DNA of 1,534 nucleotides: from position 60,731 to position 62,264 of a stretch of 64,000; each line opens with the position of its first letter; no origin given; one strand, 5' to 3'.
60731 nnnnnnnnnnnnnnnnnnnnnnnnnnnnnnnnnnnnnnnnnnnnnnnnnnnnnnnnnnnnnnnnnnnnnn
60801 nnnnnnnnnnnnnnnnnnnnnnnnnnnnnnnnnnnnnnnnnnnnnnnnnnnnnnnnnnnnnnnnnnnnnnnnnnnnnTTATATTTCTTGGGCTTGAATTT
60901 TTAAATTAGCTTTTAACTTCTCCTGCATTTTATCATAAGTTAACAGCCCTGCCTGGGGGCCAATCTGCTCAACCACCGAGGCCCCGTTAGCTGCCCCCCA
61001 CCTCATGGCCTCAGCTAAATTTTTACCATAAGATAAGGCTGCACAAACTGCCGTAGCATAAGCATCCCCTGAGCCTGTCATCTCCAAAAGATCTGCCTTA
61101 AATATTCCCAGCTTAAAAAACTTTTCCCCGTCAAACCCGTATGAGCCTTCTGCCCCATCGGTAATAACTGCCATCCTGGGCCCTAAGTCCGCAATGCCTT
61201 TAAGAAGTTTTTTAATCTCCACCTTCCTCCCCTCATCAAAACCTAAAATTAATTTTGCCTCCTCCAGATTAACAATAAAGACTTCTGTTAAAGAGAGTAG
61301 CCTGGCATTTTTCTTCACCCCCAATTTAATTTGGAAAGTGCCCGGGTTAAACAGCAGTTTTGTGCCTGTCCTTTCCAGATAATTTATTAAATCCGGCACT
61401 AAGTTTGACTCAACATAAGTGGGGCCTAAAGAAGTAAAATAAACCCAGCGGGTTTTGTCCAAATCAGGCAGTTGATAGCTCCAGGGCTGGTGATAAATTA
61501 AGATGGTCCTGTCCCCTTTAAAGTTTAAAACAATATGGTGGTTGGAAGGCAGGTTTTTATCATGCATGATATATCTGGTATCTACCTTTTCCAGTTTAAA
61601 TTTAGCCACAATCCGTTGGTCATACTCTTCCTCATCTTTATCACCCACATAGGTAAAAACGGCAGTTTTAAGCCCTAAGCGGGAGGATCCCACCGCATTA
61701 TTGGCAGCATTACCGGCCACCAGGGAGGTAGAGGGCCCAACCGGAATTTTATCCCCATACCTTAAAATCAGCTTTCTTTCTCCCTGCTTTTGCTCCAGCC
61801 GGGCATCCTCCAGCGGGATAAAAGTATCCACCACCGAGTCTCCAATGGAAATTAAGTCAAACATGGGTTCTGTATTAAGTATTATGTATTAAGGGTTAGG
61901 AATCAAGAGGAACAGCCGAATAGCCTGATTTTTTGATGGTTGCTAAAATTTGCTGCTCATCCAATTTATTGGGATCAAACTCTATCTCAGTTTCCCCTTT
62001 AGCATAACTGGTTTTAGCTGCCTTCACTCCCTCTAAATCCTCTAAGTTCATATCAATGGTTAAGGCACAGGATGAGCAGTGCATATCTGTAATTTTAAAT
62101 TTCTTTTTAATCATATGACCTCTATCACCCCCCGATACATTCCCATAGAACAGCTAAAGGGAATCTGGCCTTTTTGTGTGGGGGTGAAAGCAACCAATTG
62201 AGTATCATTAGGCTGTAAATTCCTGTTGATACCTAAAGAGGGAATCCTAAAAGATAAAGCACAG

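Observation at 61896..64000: Partial mer-like mercury-resistance operon (merA, permease, HMA chaperone) at the window edge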

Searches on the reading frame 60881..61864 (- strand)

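Call 72: search_protein_families(library=pfam, proteins=[window:60881-61864:-], max_evalue=0.00001)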
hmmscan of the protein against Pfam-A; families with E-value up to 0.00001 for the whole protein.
window:60881-61864:- (328 aa): 2 families
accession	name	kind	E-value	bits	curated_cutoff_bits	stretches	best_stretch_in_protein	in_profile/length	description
PF00294.29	PfkB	-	7e-30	104.8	25.8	1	49-306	35-298/302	pfkB family carbohydrate kinase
PF08543.17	Phos_pyr_kin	-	2.2e-08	34.2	27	1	187-291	114-225/246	Phosphomethylpyrimidine kinase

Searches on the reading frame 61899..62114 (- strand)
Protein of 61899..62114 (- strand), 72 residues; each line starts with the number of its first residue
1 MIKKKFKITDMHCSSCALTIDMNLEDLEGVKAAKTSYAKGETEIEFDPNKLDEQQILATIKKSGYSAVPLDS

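Call 4: search_protein_families(library=pfam, proteins=[window:61899-62114:-], max_evalue=0.01)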
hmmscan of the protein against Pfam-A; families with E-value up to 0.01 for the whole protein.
window:61899-62114:- (72 aa): 1 family
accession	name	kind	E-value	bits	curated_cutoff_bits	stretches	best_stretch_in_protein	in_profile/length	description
PF00403.32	HMA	-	2.6e-13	50.6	24.8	1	6-65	2-61/62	Heavy-metal-associated domain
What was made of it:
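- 61896..62114 (-): 72-aa CopZ-like HMA metallochaperone with no signal peptide. The CSSC motif is at 62067-62078. The start codon overlaps the permease stop (ATGA). Pfam HMA, 50.6 bits (call 4).
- Checked: HMA protein, 61896..62114, 72 aa, with the motif M-H-C-S-S-C (E 3e-13, call 4).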

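Call 5: search_protein_families(library=ncbifam, proteins=[window:61899-62114:-], max_evalue=0.01)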
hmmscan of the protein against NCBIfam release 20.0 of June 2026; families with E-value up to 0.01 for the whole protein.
window:61899-62114:- (72 aa): 14 families
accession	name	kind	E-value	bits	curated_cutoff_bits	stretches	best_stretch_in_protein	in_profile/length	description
NF041115.1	UxxU_metal_bind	equivalog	1.4e-16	60.3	95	1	6-70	8-72/74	metal-binding (seleno)protein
NF033556.1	MerTP_fusion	equivalog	3.8e-15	56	180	1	3-67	121-185/186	mercuric transport protein MerTP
NF033794.2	chaper_CopZ_Eh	exception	4.6e-14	52.3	95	1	3-68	1-66/68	copper chaperone CopZ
NF033795.1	chaper_CopZ_Bs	exception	1.9e-12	47.2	91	1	5-66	3-64/66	copper chaperone CopZ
NF010311.1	PRK13748.1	subfamily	3.6e-10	39.3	600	1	5-69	2-65/560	mercury(II) reductase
TIGR00003.1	TIGR00003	subfamily_domain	7.2e-09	35.7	62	1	3-67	1-65/66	copper ion binding protein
NF047957.1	CopZ_AFE_1862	equivalog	7.6e-08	32.7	85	1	5-67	2-61/62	CopZ family metallochaperone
NF045683.1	MerT_CopZ_Se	exception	1.6e-06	27.8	375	1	6-67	166-227/235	MerT/CopZ fusion-like heavy metal transport selenoprotein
TIGR02052.1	MerP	equivalog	1.8e-06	28.4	92.55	1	7-66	28-87/92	mercury resistance system periplasmic binding protein MerP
NF008262.1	PRK11033.1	equivalog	2.4e-06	26.3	1005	1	3-67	42-104/731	zinc/cadmium/mercury/lead-transporting ATPase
NF033781.1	chaper_CopP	exception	6.7e-05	23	112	1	3-66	1-63/65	copper-binding metallochaperone CopP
NF007952.0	PRK10671.1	equivalog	0.00084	17.6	1316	1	6-67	107-165/838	copper-exporting P-type ATPase CopA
NF033553.1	MerP_Gpos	exception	0.0041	17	110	1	5-65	48-109/112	mercury resistance system substrate-binding protein MerP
NF033775.1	P_type_ZntA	exception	0.0097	14.2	1240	0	5-66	51-110/732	Zn(II)/Cd(II)/Pb(II) translocating P-type ATPase ZntA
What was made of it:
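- On CopZ/Atx1 HMA metallochaperone: No specific CopZ or MerP NCBIfam model reaches its cut-off (call 5).
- Checked: That is 88 bits above the next family, lipoamide dehydrogenase (call 5).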
